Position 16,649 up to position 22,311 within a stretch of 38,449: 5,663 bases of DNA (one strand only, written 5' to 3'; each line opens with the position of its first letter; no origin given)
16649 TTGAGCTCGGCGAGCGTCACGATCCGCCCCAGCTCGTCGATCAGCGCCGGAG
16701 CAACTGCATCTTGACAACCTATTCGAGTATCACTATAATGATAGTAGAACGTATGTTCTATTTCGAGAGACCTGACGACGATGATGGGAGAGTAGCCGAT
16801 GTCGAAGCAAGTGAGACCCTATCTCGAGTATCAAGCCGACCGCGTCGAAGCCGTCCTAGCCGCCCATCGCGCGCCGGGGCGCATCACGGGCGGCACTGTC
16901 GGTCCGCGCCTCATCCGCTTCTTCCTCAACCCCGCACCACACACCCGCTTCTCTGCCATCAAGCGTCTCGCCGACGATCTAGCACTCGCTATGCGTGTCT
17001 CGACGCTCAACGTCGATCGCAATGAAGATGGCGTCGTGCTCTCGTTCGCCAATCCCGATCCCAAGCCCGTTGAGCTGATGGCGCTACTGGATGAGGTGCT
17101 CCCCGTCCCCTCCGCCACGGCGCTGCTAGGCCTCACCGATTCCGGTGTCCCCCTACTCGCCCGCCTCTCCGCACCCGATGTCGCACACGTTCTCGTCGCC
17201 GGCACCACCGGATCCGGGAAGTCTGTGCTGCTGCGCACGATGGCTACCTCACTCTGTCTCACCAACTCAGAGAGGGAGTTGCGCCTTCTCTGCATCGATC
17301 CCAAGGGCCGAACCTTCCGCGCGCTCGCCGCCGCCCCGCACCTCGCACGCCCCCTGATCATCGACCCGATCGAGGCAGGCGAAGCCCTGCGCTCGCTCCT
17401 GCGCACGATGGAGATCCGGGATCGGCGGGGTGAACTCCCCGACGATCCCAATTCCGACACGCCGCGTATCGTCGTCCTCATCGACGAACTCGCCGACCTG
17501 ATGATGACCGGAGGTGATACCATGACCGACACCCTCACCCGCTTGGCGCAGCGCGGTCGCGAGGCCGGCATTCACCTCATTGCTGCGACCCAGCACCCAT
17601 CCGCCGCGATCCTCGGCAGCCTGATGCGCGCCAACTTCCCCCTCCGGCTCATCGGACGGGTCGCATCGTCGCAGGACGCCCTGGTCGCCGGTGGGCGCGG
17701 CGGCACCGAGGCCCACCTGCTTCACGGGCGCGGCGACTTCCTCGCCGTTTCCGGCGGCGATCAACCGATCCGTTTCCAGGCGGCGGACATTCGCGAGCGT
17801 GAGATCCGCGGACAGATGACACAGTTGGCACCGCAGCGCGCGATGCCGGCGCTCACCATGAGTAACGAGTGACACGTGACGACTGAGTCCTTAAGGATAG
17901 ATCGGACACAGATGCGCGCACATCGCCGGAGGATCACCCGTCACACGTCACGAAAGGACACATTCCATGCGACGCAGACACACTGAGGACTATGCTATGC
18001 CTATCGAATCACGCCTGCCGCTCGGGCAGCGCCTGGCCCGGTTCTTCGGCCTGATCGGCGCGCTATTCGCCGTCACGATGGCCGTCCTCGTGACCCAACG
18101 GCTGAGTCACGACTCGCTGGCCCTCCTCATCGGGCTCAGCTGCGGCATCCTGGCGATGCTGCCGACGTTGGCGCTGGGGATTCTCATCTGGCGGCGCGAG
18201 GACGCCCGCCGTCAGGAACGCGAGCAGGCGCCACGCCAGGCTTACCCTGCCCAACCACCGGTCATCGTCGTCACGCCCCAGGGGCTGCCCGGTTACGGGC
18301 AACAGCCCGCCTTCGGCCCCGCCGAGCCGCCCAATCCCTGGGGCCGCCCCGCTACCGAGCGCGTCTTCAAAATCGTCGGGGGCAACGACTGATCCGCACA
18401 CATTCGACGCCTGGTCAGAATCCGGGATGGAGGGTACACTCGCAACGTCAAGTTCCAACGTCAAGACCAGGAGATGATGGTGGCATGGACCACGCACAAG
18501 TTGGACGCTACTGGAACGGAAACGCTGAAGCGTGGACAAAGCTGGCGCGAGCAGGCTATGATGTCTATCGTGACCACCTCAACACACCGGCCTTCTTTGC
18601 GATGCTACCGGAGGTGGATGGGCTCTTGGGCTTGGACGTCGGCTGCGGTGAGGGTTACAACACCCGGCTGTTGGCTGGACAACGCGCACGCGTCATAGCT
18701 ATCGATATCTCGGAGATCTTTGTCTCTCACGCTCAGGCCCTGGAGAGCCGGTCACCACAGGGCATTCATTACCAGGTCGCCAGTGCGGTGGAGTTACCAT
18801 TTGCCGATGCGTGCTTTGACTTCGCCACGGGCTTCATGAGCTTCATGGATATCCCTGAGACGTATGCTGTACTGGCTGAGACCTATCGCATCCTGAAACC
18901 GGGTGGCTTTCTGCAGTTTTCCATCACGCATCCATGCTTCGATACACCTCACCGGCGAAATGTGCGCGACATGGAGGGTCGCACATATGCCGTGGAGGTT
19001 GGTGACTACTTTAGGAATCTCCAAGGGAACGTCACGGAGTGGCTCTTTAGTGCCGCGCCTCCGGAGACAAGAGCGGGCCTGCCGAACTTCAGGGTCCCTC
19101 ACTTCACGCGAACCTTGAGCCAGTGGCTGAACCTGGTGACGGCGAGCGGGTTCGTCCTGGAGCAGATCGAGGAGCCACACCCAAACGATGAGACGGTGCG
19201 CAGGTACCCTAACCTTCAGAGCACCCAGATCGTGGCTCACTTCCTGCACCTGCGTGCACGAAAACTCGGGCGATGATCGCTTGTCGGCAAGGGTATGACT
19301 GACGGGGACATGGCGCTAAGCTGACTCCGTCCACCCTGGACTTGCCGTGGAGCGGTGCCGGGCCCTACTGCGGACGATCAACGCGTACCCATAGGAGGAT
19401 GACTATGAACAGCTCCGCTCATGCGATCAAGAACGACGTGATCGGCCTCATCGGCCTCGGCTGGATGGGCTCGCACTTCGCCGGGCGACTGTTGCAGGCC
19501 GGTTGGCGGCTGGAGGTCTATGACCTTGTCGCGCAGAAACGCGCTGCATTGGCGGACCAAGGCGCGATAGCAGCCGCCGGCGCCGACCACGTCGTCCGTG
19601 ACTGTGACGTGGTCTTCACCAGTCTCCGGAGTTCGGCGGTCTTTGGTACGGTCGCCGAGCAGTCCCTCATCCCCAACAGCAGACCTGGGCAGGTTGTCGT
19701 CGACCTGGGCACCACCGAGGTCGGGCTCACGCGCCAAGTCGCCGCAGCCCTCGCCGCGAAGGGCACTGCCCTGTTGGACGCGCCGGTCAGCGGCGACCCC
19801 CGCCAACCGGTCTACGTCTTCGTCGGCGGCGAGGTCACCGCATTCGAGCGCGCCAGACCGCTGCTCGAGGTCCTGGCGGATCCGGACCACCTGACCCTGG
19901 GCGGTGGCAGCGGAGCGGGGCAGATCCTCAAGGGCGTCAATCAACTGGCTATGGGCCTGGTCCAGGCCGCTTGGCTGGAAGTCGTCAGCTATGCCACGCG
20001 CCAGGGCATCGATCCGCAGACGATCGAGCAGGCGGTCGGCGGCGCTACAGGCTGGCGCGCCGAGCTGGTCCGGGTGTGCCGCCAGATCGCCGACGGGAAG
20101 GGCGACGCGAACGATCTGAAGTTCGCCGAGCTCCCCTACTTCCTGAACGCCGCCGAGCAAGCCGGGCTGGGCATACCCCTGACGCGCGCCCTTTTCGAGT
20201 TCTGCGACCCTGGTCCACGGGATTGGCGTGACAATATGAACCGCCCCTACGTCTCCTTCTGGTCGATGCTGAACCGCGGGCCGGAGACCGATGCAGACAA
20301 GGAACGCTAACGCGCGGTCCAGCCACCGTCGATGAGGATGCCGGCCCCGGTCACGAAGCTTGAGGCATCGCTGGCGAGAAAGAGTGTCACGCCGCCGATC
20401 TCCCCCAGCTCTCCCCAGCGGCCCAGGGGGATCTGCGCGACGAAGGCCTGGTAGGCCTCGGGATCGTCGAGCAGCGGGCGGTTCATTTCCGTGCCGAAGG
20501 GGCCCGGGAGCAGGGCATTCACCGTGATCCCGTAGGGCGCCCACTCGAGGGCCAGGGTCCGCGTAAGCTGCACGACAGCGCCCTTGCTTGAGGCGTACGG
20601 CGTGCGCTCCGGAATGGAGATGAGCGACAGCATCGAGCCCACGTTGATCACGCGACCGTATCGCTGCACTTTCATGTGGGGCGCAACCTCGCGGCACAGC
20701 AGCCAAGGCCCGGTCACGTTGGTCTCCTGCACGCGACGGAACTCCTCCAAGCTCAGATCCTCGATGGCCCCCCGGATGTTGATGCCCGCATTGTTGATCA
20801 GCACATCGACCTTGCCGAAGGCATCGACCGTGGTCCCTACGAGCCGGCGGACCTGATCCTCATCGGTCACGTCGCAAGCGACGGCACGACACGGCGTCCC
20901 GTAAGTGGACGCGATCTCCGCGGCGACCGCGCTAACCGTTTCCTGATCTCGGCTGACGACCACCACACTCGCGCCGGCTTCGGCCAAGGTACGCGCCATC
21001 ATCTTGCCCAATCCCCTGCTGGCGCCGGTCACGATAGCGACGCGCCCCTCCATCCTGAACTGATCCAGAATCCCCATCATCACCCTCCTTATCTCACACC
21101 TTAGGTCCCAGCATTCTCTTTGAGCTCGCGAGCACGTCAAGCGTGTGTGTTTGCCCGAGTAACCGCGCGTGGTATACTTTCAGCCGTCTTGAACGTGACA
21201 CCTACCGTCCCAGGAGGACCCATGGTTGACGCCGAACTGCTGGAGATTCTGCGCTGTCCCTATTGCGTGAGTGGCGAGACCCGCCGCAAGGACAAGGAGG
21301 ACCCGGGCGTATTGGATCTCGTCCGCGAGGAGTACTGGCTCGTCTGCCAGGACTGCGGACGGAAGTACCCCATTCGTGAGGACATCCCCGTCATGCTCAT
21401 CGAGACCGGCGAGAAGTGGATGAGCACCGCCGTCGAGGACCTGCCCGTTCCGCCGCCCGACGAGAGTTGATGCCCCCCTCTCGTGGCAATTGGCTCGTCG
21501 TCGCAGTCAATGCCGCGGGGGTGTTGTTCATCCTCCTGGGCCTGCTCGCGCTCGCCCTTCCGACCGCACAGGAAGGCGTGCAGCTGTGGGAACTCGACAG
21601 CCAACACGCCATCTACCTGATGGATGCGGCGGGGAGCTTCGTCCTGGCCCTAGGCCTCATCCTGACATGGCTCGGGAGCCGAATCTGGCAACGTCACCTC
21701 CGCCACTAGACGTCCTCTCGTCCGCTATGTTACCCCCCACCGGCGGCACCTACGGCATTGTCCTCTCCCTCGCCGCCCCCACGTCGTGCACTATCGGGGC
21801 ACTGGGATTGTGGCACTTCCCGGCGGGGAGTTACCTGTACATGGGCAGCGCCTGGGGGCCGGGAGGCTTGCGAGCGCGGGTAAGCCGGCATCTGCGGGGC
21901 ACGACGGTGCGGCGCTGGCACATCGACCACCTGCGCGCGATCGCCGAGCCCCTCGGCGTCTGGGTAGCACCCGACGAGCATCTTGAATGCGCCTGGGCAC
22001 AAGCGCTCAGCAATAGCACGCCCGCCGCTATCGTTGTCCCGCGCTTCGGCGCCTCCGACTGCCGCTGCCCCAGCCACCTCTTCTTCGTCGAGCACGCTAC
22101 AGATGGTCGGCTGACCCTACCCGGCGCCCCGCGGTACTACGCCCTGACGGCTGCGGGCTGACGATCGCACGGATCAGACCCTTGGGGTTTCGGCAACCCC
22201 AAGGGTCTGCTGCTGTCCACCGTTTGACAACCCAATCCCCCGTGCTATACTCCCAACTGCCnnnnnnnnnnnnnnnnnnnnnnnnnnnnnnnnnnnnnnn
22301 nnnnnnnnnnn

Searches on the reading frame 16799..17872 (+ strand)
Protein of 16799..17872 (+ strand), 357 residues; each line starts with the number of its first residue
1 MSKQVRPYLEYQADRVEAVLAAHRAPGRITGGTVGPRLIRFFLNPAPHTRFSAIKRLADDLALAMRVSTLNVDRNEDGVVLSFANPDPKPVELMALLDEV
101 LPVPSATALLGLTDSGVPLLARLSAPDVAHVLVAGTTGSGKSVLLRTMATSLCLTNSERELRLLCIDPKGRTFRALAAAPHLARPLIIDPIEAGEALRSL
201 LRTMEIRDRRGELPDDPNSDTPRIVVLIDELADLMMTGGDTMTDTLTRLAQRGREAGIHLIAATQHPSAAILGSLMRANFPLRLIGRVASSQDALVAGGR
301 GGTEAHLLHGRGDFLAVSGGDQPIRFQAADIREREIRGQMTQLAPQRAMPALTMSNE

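Call 49: search_protein_families(library=pfam, proteins=[window:16799-17872:+], max_evalue=0.001)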
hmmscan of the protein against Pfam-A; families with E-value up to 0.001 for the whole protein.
window:16799-17872:+ (357 aa): 9 families
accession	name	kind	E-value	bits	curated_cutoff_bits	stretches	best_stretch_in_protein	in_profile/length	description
PF01580.24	FtsK_SpoIIIE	-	9.9e-36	123.7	24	2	109-208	21-120/221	FtsK/SpoIIIE family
PF17854.6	FtsK_alpha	-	1.3e-09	38.6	22.9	1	8-74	21-87/101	FtsK alpha domain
PF25199.1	nSTAND_NTPase5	-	1.1e-05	25.7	34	1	126-171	39-81/145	Novel STAND NTPase 5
PF01935.23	DUF87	-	8e-05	23.3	23.2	1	129-170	24-62/220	Helicase HerA, central domain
PF13191.12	AAA_16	-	9e-05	23.5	32.6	1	119-187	15-83/167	AAA ATPase domain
PF10412.15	TrwB_AAD_bind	-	0.00026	20.4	20.5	0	127-175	14-58/387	Type IV secretion-system coupling protein DNA-binding domain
PF20703.3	nSTAND1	-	0.00027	21.1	27.1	1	119-249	26-144/379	Novel STAND NTPase 1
PF00437.27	T2SSE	-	0.00037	19.7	24.9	1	110-152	124-166/370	Type II/IV secretion system protein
PF13401.12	AAA_22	-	0.00045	21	27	1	130-261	7-119/130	AAA domain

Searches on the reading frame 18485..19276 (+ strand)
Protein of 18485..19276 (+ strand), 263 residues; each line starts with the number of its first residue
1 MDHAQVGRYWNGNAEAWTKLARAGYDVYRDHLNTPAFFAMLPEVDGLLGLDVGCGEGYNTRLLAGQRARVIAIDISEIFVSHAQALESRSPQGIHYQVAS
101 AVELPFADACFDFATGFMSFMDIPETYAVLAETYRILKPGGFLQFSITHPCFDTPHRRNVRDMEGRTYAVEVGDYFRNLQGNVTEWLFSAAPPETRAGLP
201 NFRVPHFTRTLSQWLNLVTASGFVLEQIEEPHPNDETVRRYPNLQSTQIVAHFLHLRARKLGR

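Call 50: search_protein_families(library=pfam, proteins=[window:18485-19276:+], max_evalue=0.001)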
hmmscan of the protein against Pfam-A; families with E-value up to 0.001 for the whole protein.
window:18485-19276:+ (263 aa): 8 families
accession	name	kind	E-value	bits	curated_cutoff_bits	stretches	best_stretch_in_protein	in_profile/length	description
PF08241.18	Methyltransf_11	-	5.1e-22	78.8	21.2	1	50-143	1-93/95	Methyltransferase domain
PF13649.12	Methyltransf_25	-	1.3e-19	71.1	27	1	50-141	2-97/97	Methyltransferase domain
PF13847.12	Methyltransf_31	-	2.4e-13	50.4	27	1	50-143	8-107/145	Methyltransferase domain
PF08242.18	Methyltransf_12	-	4.1e-12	47.1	30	1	50-143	1-98/98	Methyltransferase domain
PF01209.24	Ubie_methyltran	-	3.2e-11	43.5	20.1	1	47-144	49-150/233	ubiE/COQ5 methyltransferase family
PF13489.12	Methyltransf_23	-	4.7e-11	43.1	27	1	49-163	26-132/164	Methyltransferase domain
PF08003.17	Methyltransf_9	-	0.00067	19.2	23.8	1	42-90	112-161/315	Protein of unknown function (DUF1698)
PF05724.17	TPMT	-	0.00073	19.7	26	0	47-92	39-84/218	Thiopurine S-methyltransferase (TPMT)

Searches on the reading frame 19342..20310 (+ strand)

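Call 50: search_protein_families(library=pfam, proteins=[window:19342-20310:+], max_evalue=0.001)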
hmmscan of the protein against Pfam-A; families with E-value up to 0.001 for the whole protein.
window:19342-20310:+ (322 aa): 4 families
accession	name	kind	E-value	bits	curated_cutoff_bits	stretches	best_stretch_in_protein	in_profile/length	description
PF03446.21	NAD_binding_2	-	4.7e-32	111.7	21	1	34-180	2-154/161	NAD binding domain of 6-phosphogluconate dehydrogenase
PF14833.11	NAD_binding_11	-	2.7e-08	34.5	30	1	191-283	1-97/122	NAD-binding of NADP-dependent 3-hydroxyisobutyrate dehydrogenase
PF02826.25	2-Hacid_dh_C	-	2.5e-07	30.7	25.1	1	17-141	21-145/178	D-isomer specific 2-hydroxyacid dehydrogenase, NAD binding domain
PF03807.23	F420_oxidored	-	3.9e-07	31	21.6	1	34-122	2-91/94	NADP oxidoreductase coenzyme F420-dependent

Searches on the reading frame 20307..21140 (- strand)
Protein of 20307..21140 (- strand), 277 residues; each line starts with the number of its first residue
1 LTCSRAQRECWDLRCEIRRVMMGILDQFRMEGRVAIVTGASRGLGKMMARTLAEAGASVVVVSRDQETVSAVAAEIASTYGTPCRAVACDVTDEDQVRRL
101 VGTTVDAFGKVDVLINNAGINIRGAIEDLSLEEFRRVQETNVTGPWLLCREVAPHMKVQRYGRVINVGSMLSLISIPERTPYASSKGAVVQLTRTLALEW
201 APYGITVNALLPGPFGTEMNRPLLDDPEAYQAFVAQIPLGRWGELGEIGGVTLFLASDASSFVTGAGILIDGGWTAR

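Call 50: search_protein_families(library=pfam, proteins=[window:20307-21140:-], max_evalue=0.001)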
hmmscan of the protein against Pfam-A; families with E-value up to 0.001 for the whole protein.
window:20307-21140:- (277 aa): 6 families
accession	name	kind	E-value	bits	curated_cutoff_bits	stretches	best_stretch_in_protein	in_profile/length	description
PF13561.12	adh_short_C2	-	1.2e-68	231.7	27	1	39-275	1-236/236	Enoyl-(Acyl carrier protein) reductase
PF00106.31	adh_short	-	4e-62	209.6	26.6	1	33-225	1-192/195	short chain dehydrogenase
PF08659.16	KR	-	3.7e-19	69.8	22.6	1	36-185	4-152/180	KR domain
PF01370.27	Epimerase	-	1.7e-08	34.7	20.9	1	36-215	2-176/240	NAD dependent epimerase/dehydratase family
PF23441.1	SDR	-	3.5e-07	30.3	27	1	36-273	11-254/258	SDR-like rossmann domain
PF03446.21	NAD_binding_2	-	0.00056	20.4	21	1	45-120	11-95/161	NAD binding domain of 6-phosphogluconate dehydrogenase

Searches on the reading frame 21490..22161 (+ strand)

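Call 50: search_protein_families(library=pfam, proteins=[window:21490-22161:+], max_evalue=0.001)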
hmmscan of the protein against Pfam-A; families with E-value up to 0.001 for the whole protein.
window:21490-22161:+ (223 aa): 1 family
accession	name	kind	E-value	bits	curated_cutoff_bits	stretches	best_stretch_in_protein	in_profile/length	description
PF01986.22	DUF123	-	2e-25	89.6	25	1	109-198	2-94/95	Domain of unknown function DUF123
